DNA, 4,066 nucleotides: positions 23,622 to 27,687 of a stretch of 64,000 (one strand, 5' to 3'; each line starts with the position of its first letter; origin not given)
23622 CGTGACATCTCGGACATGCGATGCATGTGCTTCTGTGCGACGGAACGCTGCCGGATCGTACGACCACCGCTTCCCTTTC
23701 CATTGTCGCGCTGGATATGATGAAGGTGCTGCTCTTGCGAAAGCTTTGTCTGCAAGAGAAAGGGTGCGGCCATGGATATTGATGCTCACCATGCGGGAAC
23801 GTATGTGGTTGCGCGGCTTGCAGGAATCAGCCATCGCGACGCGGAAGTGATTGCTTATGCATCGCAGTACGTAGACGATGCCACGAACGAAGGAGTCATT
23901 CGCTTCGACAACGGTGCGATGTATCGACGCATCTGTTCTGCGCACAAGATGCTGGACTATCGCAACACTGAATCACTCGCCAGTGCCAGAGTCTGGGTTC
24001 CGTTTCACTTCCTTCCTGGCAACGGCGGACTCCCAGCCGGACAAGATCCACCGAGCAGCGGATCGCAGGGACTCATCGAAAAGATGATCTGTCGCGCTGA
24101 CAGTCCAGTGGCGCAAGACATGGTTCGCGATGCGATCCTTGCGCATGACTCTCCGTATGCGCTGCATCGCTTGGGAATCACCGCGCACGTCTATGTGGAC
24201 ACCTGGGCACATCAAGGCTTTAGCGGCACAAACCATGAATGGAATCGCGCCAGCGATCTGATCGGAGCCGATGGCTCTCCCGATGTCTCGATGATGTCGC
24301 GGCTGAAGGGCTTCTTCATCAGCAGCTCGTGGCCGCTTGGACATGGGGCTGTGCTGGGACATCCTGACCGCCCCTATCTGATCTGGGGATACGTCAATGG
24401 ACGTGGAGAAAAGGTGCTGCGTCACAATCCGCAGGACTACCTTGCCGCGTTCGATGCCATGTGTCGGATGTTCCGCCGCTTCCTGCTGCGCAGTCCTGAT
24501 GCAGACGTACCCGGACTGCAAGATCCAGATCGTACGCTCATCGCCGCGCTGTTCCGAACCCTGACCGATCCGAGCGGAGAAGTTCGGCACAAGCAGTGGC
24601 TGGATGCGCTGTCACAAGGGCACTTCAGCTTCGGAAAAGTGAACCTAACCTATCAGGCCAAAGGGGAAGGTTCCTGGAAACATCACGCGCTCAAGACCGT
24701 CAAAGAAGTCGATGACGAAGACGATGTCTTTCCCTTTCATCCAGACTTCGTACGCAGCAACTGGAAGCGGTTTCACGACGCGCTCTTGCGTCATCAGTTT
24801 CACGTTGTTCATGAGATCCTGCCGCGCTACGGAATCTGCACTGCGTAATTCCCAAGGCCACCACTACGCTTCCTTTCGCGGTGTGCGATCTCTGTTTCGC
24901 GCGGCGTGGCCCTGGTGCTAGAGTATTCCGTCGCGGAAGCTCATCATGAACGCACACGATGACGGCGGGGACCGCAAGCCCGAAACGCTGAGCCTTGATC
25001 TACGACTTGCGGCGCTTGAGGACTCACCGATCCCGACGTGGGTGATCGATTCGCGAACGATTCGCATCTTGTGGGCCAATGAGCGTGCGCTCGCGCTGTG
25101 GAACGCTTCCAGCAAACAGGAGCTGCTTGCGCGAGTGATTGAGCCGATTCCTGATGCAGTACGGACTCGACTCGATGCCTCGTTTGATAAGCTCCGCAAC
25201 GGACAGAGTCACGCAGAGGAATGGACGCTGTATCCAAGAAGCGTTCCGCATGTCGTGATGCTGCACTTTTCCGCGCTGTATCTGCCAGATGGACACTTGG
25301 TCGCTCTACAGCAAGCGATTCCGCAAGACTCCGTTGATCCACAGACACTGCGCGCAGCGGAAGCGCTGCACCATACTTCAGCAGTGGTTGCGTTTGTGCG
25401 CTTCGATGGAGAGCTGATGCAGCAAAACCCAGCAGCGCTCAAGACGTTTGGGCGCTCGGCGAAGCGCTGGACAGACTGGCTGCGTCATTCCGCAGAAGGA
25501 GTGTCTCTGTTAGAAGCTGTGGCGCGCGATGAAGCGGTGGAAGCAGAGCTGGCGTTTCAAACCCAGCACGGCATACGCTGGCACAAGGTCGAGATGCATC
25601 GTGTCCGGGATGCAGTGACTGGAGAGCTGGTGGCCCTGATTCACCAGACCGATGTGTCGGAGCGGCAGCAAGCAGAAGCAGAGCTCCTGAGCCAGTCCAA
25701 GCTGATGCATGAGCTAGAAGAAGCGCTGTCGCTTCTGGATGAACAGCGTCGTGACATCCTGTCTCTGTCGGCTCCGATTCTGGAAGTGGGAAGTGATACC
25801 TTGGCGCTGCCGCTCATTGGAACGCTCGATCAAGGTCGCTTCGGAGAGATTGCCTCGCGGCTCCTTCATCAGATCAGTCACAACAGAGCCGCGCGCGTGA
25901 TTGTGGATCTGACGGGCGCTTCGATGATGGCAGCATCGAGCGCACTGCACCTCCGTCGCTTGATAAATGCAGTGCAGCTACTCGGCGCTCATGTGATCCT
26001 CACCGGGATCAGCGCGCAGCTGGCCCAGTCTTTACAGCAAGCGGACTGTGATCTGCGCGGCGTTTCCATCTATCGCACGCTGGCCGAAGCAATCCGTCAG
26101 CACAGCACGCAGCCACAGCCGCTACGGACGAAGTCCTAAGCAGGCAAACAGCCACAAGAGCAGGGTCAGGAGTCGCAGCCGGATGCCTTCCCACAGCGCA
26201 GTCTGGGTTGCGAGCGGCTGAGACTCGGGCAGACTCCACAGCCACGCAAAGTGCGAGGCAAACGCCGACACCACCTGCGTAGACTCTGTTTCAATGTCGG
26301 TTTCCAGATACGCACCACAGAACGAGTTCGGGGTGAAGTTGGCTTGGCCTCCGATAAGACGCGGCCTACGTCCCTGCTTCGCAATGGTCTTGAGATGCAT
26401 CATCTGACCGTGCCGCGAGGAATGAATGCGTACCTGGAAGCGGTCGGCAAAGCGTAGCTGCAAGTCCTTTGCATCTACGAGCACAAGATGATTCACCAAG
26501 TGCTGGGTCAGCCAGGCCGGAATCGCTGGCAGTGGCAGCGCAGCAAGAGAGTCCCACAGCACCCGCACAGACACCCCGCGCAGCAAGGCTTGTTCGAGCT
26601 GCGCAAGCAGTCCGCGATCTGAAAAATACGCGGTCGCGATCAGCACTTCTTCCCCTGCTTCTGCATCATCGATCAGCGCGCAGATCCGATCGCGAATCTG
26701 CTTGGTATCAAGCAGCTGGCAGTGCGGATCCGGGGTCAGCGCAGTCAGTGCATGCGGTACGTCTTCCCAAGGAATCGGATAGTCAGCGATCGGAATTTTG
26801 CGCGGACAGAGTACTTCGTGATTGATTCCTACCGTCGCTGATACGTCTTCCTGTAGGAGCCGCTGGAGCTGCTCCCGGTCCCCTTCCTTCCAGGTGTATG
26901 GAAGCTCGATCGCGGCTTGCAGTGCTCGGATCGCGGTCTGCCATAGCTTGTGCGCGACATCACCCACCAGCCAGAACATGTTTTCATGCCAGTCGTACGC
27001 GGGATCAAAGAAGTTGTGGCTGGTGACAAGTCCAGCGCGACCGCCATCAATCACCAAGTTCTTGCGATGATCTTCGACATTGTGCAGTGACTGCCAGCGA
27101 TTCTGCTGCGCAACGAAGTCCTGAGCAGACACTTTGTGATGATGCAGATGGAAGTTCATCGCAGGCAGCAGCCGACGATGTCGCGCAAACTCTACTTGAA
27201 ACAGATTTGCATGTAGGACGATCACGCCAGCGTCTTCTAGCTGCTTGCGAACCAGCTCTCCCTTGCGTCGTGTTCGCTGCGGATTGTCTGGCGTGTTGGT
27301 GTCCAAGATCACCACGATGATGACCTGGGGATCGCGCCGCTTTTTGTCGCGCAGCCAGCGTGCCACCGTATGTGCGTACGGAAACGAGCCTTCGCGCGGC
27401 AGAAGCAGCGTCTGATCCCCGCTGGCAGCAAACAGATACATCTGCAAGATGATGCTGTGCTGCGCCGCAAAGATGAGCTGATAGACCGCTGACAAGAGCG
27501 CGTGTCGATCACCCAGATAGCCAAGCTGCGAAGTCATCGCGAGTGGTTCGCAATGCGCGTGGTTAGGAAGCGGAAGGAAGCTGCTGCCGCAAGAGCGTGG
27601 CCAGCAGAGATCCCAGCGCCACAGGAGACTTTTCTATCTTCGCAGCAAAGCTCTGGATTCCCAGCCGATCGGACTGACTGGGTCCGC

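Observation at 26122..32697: Orphan four-gene operon: unknown 743-aa protein, AsnB-like amidotransferase, AurF-like diiron protein and PLD-like protein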

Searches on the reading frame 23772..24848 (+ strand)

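Call 6: search_protein_families(library=pfam, proteins=[window:23772-24848:+], max_evalue=0.001)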
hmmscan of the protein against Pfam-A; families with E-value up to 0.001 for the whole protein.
window:23772-24848:+ (358 aa): 1 family
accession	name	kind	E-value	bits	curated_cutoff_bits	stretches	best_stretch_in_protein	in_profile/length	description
PF20551.3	DUF6765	-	3e-103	346.3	26.6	1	1-349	1-325/325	Family of unknown function (DUF6765)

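Call 67: search_protein_families(library=ncbifam, proteins=[window:23772-24848:+], max_evalue=0.001)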
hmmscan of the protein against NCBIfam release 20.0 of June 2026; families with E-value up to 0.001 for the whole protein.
window:23772-24848:+ (358 aa): 0 families

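Call 101: search_protein_families(library=padloc, proteins=[window:23772-24848:+], max_evalue=0.01)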
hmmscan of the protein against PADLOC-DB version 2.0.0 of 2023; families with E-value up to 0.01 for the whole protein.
window:23772-24848:+ (358 aa): 0 families

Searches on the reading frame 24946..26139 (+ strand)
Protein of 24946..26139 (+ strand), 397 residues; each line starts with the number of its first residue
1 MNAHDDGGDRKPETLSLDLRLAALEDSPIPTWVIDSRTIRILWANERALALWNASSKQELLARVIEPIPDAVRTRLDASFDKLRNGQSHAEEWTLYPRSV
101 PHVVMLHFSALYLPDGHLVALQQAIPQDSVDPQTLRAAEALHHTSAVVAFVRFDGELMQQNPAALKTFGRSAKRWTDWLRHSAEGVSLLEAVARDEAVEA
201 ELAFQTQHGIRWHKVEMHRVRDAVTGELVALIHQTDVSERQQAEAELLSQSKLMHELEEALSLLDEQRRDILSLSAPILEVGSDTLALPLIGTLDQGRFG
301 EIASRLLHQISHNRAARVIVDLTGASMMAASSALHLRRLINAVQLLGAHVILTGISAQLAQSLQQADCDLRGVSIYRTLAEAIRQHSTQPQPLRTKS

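Call 6: search_protein_families(library=pfam, proteins=[window:24946-26139:+], max_evalue=0.001)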
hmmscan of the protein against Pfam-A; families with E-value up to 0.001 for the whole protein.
window:24946-26139:+ (397 aa): 4 families
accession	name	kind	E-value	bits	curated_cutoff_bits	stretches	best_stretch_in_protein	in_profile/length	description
PF01740.26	STAS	-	1.2e-11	44.7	22.6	1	279-382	4-106/106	STAS domain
PF13188.13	PAS_8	-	1.5e-08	34.7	21.8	1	22-75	5-56/65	PAS domain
PF08448.16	PAS_4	-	9.1e-05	23.1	23.1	0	142-241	2-109/110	PAS fold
PF00989.32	PAS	-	0.00054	20.4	22.6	0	22-71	5-53/113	PAS fold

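Call 67: search_protein_families(library=ncbifam, proteins=[window:24946-26139:+], max_evalue=0.001)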
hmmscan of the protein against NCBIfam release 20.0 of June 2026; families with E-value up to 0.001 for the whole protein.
window:24946-26139:+ (397 aa): 2 families
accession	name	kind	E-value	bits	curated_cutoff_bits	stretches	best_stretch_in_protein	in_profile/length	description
NF052652.1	YtvA_fam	equivalog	4.2e-23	82.1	250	1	258-383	118-243/243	YtvA family blue-light photoreceptor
TIGR00229.1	sensory_box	domain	9.9e-05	22.5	22.9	0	143-247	13-126/126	PAS domain S-box protein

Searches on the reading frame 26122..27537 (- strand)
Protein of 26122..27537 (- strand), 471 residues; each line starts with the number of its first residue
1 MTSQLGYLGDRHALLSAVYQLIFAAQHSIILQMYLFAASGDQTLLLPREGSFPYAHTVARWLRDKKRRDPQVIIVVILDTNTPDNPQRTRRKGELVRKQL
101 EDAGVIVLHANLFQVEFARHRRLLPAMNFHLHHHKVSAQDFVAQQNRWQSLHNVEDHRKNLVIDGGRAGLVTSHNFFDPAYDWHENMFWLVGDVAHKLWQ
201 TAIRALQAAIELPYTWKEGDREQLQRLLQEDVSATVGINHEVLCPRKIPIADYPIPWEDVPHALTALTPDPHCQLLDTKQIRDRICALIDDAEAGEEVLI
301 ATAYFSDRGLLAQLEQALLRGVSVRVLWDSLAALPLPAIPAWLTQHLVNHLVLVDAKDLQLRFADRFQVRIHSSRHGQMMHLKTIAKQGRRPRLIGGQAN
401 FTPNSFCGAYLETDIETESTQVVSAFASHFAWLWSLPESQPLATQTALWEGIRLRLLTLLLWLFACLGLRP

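Call 3: search_protein_families(library=pfam, proteins=[window:26122-27537:-], max_evalue=0.01)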
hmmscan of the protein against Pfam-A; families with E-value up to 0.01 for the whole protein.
window:26122-27537:- (471 aa): 1 family
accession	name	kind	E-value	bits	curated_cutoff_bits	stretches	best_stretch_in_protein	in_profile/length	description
PF13091.12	PLDc_2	-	4.2e-21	75.6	27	1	286-434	2-132/132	PLD-like domain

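Call 4: search_protein_families(library=ncbifam, proteins=[window:26122-27537:-], max_evalue=0.01)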
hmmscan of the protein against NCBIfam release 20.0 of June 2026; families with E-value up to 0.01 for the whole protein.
window:26122-27537:- (471 aa): 1 family
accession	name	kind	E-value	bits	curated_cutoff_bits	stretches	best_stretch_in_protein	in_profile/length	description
NF038319.1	DISARM_DrmC_I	equivalog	6.7e-07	29.1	133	0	271-332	85-145/236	DISARM system phospholipase D-like protein DrmC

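Call 30: search_solved_structures(query=window:26122-27534:-, max_evalue=1, show_alignments=0)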
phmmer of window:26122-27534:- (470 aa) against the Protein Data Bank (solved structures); distinct sequences matched with E-value up to 1: 0.

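Call 54: search_solved_structures(query=A3, max_evalue=10, show_alignments=0)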
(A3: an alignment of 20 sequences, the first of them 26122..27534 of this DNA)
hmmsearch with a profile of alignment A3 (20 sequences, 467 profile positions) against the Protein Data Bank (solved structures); distinct sequences matched with E-value up to 10: 21.
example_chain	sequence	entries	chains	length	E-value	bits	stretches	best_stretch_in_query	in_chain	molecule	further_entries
4h4a_A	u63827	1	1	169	0.0017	20.5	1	292-434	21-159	Mitochondrial cardiolipin hydrolase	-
4gel_A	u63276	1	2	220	0.0018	20.4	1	283-434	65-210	Mitochondrial cardiolipin hydrolase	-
4gen_A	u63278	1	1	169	0.002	20.2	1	292-433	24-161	Mitochondrial cardiolipin hydrolase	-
5lzk_A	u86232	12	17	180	0.0021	20.2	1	276-349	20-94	Protein FAM83B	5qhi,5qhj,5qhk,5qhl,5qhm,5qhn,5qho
4gem_A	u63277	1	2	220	0.0027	19.9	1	284-434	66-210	Mitochondrial cardiolipin hydrolase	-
9lkx_K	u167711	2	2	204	0.032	16.3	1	366-433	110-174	Mitochondrial cardiolipin hydrolase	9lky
6ehi_A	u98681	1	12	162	0.06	15.4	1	277-325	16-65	Nuclease NucT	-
4ggj_A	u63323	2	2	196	0.07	15.2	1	366-433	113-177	Mitochondrial cardiolipin hydrolase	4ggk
5box_A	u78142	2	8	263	0.14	14.2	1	284-325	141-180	Putative HTH-type transcriptional regulator TrmBL2 | TrmBL2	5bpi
5bpd_A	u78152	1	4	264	0.14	14.2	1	284-325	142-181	TrmBL2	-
5bqt_A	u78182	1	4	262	0.15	14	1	284-325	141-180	Putative HTH-type transcriptional regulator TrmBL2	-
7e0m_A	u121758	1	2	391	0.19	13.8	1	356-437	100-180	Phospholipase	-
4urj_A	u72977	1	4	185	0.28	13.2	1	260-326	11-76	PROTEIN FAM83A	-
1tws_A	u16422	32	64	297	0.33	13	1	387-425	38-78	DHPS, Dihydropteroate synthase | Dihydropteroate synthase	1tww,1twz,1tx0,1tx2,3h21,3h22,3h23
3v5o_A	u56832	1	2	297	0.33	13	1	387-425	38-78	Dihydropteroate synthase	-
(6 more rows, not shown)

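Call 55: search_protein_families(library=pfam, alignment_id=A3, max_evalue=1)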
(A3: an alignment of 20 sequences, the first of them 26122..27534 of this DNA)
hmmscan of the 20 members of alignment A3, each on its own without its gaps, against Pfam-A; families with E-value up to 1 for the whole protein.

A. member 1, window:26122-27534:- (470 aa): 1 family
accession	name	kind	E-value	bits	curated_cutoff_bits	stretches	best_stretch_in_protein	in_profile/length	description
PF13091.12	PLDc_2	-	4.2e-21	75.6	27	2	285-433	2-132/132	PLD-like domain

B. families by the number of members that match (of 20 scanned): 6 families
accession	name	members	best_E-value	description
PF13091.12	PLDc_2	20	3e-23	PLD-like domain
PF11495.14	Regulator_TrmB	3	0.25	Archaeal transcriptional regulator TrmB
PF05157.20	MshEN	2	0.039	MshEN domain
PF22706.1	Tex_central_region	1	0.059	Tex central region-like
PF07894.18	SACK1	1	0.18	Scaffolding anchor of CK1 domain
PF03471.22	CorC_HlyC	1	0.2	Transporter associated domain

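Call 101: search_protein_families(library=padloc, proteins=[window:26122-27537:-], max_evalue=0.01)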
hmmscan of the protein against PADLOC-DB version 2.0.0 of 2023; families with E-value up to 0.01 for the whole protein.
window:26122-27537:- (471 aa): 2 families
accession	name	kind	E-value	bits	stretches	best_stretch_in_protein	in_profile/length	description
PDLC02614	DrmC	-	3.1e-07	28.3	1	281-405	22-124/153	DrmC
PDLC03922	MkoB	-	0.00019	18.9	1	275-329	306-361/610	-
